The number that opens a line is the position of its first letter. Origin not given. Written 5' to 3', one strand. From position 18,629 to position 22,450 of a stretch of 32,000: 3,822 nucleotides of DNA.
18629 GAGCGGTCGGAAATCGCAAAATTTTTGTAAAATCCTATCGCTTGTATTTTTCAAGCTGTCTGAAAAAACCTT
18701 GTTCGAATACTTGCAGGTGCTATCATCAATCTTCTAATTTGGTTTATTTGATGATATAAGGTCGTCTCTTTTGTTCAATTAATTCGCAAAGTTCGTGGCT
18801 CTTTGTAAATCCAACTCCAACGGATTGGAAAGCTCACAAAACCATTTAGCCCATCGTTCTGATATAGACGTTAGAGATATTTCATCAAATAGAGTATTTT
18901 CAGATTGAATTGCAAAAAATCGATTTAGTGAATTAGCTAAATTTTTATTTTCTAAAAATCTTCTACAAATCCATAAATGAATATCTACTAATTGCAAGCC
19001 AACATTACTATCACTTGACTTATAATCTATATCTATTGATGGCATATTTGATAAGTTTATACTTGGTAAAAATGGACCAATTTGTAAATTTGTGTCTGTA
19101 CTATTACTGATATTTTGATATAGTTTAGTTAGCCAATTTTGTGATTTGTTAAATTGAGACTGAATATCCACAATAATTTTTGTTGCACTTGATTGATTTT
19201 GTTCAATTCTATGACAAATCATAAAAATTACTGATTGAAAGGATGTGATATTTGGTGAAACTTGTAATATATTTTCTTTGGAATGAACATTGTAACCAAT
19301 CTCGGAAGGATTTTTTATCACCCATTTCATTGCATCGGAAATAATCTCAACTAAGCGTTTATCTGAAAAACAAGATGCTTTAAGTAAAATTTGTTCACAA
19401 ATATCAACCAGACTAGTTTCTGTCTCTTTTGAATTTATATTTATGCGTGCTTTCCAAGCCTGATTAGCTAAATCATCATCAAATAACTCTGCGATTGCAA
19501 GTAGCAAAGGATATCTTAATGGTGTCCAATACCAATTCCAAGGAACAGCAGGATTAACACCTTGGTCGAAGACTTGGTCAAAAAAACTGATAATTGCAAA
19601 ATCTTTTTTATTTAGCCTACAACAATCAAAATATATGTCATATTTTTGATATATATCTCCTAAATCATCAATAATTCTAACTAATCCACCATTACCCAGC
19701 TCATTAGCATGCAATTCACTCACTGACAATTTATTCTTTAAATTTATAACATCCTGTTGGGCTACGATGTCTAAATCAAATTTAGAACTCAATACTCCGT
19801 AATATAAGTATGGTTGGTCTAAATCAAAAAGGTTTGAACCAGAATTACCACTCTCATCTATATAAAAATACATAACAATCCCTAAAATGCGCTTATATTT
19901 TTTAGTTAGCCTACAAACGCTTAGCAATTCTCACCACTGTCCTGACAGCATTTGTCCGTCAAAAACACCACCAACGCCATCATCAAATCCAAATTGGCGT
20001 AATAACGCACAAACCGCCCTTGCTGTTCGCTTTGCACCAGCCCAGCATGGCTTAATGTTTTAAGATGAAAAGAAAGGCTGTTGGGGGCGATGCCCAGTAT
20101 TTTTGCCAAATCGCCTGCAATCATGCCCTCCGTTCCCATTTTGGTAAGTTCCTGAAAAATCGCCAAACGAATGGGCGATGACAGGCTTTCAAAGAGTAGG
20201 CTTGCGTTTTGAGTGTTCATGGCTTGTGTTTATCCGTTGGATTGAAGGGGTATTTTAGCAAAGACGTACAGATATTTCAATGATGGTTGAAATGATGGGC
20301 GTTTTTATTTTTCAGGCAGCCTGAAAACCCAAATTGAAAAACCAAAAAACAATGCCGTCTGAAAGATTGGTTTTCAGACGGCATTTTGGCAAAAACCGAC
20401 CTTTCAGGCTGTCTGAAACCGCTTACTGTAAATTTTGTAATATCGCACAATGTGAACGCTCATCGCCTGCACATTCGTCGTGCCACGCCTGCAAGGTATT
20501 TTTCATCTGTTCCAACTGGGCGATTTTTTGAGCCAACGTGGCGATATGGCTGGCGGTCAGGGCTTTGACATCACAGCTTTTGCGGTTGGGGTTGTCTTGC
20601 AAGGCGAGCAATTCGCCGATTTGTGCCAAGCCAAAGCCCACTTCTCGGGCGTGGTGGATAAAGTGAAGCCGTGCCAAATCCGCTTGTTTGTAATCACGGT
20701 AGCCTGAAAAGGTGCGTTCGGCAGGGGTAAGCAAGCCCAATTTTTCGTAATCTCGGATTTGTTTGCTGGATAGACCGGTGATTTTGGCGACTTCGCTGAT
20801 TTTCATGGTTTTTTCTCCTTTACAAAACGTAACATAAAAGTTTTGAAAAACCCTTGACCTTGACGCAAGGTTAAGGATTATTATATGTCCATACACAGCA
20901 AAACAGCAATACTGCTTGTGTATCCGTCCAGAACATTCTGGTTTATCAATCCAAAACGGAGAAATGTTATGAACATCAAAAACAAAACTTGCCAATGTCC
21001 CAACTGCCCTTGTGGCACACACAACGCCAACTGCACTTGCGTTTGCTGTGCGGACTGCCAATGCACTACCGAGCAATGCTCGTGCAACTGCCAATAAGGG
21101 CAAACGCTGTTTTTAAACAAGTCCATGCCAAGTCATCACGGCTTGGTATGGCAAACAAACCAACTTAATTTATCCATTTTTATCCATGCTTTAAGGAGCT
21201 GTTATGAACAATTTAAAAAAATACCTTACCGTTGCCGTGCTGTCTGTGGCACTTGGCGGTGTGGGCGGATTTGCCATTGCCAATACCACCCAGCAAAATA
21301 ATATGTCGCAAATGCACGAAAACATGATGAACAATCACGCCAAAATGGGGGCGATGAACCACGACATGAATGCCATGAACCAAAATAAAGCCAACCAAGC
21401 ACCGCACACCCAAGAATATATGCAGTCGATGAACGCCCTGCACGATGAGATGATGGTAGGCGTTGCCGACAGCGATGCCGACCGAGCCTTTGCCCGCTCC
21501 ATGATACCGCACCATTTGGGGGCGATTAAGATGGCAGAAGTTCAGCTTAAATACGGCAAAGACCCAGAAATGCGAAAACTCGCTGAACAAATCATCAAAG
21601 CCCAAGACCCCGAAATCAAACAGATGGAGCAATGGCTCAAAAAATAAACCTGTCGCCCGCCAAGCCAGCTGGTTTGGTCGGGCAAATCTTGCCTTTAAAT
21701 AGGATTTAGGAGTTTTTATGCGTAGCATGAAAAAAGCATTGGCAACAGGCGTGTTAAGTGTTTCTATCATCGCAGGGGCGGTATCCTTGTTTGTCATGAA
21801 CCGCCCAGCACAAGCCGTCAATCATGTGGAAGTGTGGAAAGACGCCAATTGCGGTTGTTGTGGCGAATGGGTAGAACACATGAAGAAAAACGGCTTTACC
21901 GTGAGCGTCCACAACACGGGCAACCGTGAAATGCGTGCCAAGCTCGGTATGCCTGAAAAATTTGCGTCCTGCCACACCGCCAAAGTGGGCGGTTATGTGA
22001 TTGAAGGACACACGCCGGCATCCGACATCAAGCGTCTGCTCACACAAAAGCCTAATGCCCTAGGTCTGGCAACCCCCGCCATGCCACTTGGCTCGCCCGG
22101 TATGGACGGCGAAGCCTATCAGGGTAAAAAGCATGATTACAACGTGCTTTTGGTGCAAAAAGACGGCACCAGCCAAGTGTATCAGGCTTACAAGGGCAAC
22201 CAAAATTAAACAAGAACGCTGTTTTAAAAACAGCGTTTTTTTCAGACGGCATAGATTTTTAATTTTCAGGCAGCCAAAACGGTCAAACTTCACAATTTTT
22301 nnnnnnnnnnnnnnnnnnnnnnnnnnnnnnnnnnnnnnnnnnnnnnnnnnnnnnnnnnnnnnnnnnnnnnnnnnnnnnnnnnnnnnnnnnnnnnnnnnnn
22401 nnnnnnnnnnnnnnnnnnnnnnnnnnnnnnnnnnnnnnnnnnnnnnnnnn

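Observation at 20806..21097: Unannotated 42-aa, 31% cysteine metallothionein-like ORF under a CueR-type MerR promoter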

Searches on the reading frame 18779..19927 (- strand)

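Call 3: search_protein_families(library=pfam, proteins=[window:18779-19927:-], max_evalue=0.01)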
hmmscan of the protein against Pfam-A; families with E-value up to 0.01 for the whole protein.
window:18779-19927:- (382 aa): 1 family
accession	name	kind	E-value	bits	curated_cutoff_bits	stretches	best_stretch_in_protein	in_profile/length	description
PF12686.12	DUF3800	-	3.8e-13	50.8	21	1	20-323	1-148/149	Protein of unknown function (DUF3800)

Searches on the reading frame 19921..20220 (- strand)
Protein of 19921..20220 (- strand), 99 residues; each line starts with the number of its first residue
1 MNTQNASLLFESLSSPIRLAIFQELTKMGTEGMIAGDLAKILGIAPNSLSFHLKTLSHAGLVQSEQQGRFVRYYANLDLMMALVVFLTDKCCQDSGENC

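Call 3: search_protein_families(library=pfam, proteins=[window:19921-20220:-], max_evalue=0.01)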
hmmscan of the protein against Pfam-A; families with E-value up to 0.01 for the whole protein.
window:19921-20220:- (99 aa): 6 families
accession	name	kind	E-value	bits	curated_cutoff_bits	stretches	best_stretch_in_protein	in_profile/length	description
PF12840.13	HTH_20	-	1.6e-13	50.8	27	1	13-62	1-48/51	Helix-turn-helix domain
PF01022.26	HTH_5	-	1.9e-06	28.1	22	1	16-64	2-47/47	Bacterial regulatory protein, arsR family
PF04182.18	B-block_TFIIIC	-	7.4e-06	26.4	22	1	18-67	4-53/73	B-block binding subunit of TFIIIC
PF08100.18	Dimerisation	-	0.001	19.3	25.6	1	2-76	11-83/93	O-methyltransferase dimerisation domain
PF13545.12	HTH_Crp_2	-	0.0015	18.9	27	1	37-68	27-57/70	Crp-like helix-turn-helix domain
PF04967.18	HTH_10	-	0.0076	16.5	23.1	0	36-54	27-45/53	HTH DNA binding domain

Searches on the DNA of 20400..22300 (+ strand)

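Call 6: search_dna_similar(query=window:20400-22300:+, collection=plasmids, mode=near)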
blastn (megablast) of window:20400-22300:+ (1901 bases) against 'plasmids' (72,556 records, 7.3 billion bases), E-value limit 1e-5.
No match.

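Call 44: search_dna_similar(query=window:20807-21203:+, collection=plasmids, mode=distant, max_evalue=0.01)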
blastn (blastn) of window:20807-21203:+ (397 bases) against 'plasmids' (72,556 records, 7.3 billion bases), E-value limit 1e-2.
No match.
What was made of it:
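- Tried and rejected: blastn of the M. nasovis region against plasmids found nothing (calls 6, 44).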

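Call 68: search_dna_similar(query=L148:2560-3010:-, collection=plasmids, mode=near)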
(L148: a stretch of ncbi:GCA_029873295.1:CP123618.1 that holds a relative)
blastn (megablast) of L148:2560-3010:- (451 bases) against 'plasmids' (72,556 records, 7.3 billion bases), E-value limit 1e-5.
Records with a match: 1; places in all: 1; records where one place covers at least 80% of the query: 1.
Best place of each record, by identity: 80-90% 1.
By first word of the organism name: Glaesserella 1.
By predicted mobility (MOB-suite, as given by PLSDB): non-mobilizable 1.
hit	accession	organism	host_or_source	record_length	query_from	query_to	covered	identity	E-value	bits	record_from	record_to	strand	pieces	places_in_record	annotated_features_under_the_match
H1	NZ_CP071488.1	Glaesserella parasuis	swine,pig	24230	1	438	97%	82.4%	3e-100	372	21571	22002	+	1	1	hypothetical protein | DUF305 domain-containing protein | Cu(I)-responsive transcriptional regulator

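Call 69: get_annotated_region(hit=H1, flank=5000)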
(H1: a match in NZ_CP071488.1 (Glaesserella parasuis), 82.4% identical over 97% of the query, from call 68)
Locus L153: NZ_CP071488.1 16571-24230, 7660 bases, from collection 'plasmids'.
description: Glaesserella parasuis strain YHP1818 plasmid unnamed, complete sequence
organism: Glaesserella parasuis (NCBI taxid 738)
taxonomy: Bacteria; Pseudomonadota; Gammaproteobacteria; Pasteurellales; Pasteurellaceae; Glaesserella; Glaesserella parasuis
host: -; source: swine,pig; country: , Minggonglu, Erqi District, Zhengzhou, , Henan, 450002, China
typing (MOB-suite, as given by PLSDB): non-mobilizable
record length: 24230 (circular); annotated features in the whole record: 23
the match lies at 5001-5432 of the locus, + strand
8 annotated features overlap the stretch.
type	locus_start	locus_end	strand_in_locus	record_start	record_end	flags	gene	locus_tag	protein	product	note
CDS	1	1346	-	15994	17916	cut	-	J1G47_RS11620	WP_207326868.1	site-specific DNA-methyltransferase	-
CDS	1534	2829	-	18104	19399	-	-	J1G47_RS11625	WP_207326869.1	ATP-binding protein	-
CDS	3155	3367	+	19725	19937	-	-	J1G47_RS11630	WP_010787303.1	hypothetical protein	-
CDS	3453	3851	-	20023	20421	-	-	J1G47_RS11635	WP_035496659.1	MerR family transcriptional regulator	GO:0006355 - regulation of DNA-templated transcription [Evidence IEA]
CDS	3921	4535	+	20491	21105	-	-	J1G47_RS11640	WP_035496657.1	cation diffusion facilitator family transporter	-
CDS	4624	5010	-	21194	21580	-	-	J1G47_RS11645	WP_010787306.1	Cu(I)-responsive transcriptional regulator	-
CDS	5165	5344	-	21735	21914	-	-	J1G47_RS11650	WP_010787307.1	hypothetical protein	-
CDS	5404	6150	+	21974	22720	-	-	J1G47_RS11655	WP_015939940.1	DUF305 domain-containing protein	-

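Call 84: search_dna_similar(query=L153:5060-5415:+, collection=plasmids, mode=distant, max_evalue=0.001, max_rows=20)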
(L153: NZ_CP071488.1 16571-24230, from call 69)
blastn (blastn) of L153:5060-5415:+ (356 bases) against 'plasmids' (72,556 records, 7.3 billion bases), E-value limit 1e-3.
Records with a match: 1; places in all: 1; records where one place covers at least 80% of the query: 1.
Best place of each record, by identity: >=99% 1.
By first word of the organism name: Glaesserella 1.
By predicted mobility (MOB-suite, as given by PLSDB): non-mobilizable 1.
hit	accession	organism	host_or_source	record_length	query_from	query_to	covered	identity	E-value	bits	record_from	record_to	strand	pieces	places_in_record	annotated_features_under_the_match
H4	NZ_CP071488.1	Glaesserella parasuis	swine,pig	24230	1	356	100%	100.0%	0e+0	643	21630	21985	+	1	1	hypothetical protein | DUF305 domain-containing protein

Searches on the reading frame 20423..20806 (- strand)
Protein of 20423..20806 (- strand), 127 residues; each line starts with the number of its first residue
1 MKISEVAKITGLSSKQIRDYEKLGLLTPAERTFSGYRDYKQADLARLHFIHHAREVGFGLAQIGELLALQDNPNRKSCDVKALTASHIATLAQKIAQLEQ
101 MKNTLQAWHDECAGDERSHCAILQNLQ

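Call 3: search_protein_families(library=pfam, proteins=[window:20423-20806:-], max_evalue=0.01)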
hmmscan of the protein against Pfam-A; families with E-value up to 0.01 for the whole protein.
window:20423-20806:- (127 aa): 3 families
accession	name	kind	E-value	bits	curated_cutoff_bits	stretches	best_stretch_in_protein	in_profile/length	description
PF09278.17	MerR-DNA-bind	-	3.4e-21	76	25.4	1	44-107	1-64/65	MerR, DNA binding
PF13411.12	MerR_1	-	5.8e-19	68.4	21.6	1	1-68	1-67/69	MerR HTH family regulatory protein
PF00376.29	MerR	-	3.9e-14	52.6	28.2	1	2-39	1-38/38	MerR family regulatory protein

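Call 4: search_protein_families(library=ncbifam, proteins=[window:20423-20806:-], max_evalue=0.01)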
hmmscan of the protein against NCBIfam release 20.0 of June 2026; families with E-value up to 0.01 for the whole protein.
window:20423-20806:- (127 aa): 18 families
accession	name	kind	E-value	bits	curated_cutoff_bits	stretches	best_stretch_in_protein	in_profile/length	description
TIGR02044.1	CueR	equivalog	4.1e-46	156.2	147.4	1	1-126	1-126/127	Cu(I)-responsive transcriptional regulator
NF007590.0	PRK10227.1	equivalog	1.7e-34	118.8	244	1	1-126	1-126/135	Cu(I)-responsive transcriptional regulator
NF007069.0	PRK09514.1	equivalog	1.2e-32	112.8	143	1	2-126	3-130/141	Zn(2+)-responsive transcriptional regulator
TIGR02043.1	ZntR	equivalog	4.3e-31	107.8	167.95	1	2-126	3-130/131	Zn(2+)-responsive transcriptional regulator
TIGR02047.1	CadR-PbrR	equivalog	6.2e-26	90.9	151.45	1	1-126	1-127/127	Cd(II)/Pb(II)-responsive transcriptional regulator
TIGR02051.1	MerR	equivalog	4.4e-25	88.3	150.85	1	2-126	1-124/124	mercury resistance transcriptional regulator MerR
NF041849.1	trans_regNmlR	equivalog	2.6e-17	63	175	1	1-106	1-106/117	stress response transcriptional regulator NmlR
NF010315.0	PRK13752.1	subfamily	1.1e-13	51.5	261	1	3-113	10-118/144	mercury resistance transcriptional regulator MerR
TIGR02054.1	MerD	equivalog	4.6e-12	46.5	103.65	1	2-108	5-109/120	mercuric resistance transcriptional repressor MerD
NF047375.1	HeatShock_HspR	equivalog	1.1e-11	44.6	105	1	3-84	6-87/92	heat shock protein transcriptional repressor HspR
TIGR01950.1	SoxR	equivalog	1.5e-10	41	116.9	1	2-120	3-120/142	redox-sensitive transcriptional activator SoxR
NF050798.1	TF_FtsR_Actino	equivalog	4.5e-10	40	150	1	12-87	17-88/223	transcriptional regulator FtsR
NF053740.1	TransRegTnrAGPos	equivalog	8e-09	35.6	140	1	2-77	14-88/108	hypothetical protein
NF033783.1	coreg_MerD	equivalog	2.3e-08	34.5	170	1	3-75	6-78/121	mercury resistance co-regulator MerD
NF053782.1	ChlnTransRegdde3219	equivalog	1.5e-07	31.2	450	1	3-111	9-115/278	choline utilization transcriptional activator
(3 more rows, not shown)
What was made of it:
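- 20423..20806 (-): cueR: Cu(I)-responsive MerR-family regulator, 127 aa, with Ser77, Cys78, Cys112 and Cys120. TIGR02044 CueR 156.2 bits against a cut-off of 147.4 (call 4).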

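Call 67: search_protein_families(library=pfam, proteins=[L142:1079-1540:-, L142:1847-2593:-], max_evalue=10)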
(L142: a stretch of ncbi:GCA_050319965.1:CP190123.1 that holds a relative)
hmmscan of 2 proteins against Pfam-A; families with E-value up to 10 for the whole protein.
L142:1079-1540:- (153 aa): 2 families
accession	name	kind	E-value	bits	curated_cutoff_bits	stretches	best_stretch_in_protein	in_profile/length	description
PF11666.13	DUF2933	-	2.4e-22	79.2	21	1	96-144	3-50/52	Protein of unknown function (DUF2933)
PF19335.5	HMBD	-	5.4e-15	55.5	23.6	1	36-61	2-27/28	Heavy metal binding domain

L142:1847-2593:- (248 aa): 2 families
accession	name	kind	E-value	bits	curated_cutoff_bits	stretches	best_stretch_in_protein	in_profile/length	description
PF03713.19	DUF305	-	3.2e-50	170.6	27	2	104-246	1-151/151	Domain of unknown function (DUF305)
PF13628.12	DUF4142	-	4.9e-05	24.1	27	2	103-231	2-124/138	Domain of unknown function (DUF4142)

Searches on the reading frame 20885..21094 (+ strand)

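Call 67: search_protein_families(library=pfam, proteins=[L142:1079-1540:-, L142:1847-2593:-], max_evalue=10)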
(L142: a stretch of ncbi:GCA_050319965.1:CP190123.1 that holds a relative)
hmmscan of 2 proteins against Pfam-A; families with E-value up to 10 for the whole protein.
L142:1079-1540:- (153 aa): 2 families
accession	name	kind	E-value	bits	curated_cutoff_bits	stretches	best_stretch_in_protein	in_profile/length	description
PF11666.13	DUF2933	-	2.4e-22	79.2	21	1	96-144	3-50/52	Protein of unknown function (DUF2933)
PF19335.5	HMBD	-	5.4e-15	55.5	23.6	1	36-61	2-27/28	Heavy metal binding domain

L142:1847-2593:- (248 aa): 2 families
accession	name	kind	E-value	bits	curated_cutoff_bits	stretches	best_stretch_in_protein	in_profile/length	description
PF03713.19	DUF305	-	3.2e-50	170.6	27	2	104-246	1-151/151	Domain of unknown function (DUF305)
PF13628.12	DUF4142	-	4.9e-05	24.1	27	2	103-231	2-124/138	Domain of unknown function (DUF4142)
